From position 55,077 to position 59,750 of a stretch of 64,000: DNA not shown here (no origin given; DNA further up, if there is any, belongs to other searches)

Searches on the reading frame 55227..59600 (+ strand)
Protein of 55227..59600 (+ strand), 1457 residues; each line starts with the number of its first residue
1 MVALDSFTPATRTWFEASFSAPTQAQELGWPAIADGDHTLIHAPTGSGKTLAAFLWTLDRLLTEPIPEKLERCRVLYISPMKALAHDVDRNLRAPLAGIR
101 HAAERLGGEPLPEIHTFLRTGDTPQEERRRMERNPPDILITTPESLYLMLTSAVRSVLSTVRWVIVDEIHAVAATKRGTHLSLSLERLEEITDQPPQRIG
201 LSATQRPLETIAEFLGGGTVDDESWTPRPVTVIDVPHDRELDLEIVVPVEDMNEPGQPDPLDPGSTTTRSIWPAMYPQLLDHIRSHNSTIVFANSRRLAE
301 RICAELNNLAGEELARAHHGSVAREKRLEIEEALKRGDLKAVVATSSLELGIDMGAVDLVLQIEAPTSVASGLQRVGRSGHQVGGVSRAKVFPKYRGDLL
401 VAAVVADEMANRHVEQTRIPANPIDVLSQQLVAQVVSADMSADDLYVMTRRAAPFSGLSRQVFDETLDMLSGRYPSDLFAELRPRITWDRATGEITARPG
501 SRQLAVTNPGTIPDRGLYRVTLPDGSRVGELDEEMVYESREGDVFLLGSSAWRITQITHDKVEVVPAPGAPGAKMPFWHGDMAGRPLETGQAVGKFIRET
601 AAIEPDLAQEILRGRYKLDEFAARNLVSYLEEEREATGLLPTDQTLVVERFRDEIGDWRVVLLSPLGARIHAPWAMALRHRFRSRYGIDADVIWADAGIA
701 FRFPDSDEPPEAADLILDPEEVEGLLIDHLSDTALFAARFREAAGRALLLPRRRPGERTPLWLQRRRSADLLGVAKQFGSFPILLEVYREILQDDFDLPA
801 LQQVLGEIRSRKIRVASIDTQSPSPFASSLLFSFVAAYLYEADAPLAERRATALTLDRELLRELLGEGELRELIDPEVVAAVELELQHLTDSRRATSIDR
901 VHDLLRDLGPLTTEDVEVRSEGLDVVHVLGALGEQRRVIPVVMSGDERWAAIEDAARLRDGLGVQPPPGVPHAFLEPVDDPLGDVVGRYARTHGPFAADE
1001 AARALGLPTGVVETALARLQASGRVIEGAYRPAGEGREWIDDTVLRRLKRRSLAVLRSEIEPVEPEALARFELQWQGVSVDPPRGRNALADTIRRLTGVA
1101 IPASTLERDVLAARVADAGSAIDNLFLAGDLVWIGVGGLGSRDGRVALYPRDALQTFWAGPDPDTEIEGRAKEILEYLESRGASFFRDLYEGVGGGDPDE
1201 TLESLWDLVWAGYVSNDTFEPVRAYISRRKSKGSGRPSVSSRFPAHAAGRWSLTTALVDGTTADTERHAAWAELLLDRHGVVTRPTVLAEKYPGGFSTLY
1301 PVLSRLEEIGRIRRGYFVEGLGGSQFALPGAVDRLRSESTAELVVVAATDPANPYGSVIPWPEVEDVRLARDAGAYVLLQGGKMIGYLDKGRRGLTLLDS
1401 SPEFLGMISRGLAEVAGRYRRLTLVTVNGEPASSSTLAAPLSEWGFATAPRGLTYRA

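Call 72: search_protein_families(library=pfam, proteins=[window:55227-59600:+], max_evalue=0.00001)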
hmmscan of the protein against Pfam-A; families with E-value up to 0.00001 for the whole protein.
window:55227-59600:+ (1457 aa): 8 families
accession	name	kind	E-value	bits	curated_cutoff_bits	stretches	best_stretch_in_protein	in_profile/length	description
PF08494.16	DEAD_assoc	-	4.3e-57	193.5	23.5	1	640-827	1-191/191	DEAD/H associated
PF19306.5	WH_Lhr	-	6.1e-48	162.8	27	1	408-572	2-166/168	Large helicase-related protein, winged helix domain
PF23234.1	WH4_Lhr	-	3e-33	113.7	27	1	1263-1340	3-80/87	Large helicase-related protein, winged-helix domain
PF00270.35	DEAD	-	3.2e-33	115.3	26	1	23-206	1-161/167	DEAD/DEAH box helicase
PF23236.1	WH2_Lhr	-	5.1e-17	62.8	27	1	872-977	1-105/105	Large helicase-related protein, winged-helix domain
PF00271.37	Helicase_C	-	3.2e-16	60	23.5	1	278-380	8-107/110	Helicase conserved C-terminal domain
PF23235.1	WH3_Lhr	-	3.1e-11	43.9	27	1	1067-1152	5-91/95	Large helicase-related protein, winged-helix domain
PF04851.21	ResIII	-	3.4e-08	34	22.5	1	36-204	23-161/164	Type III restriction enzyme, res subunit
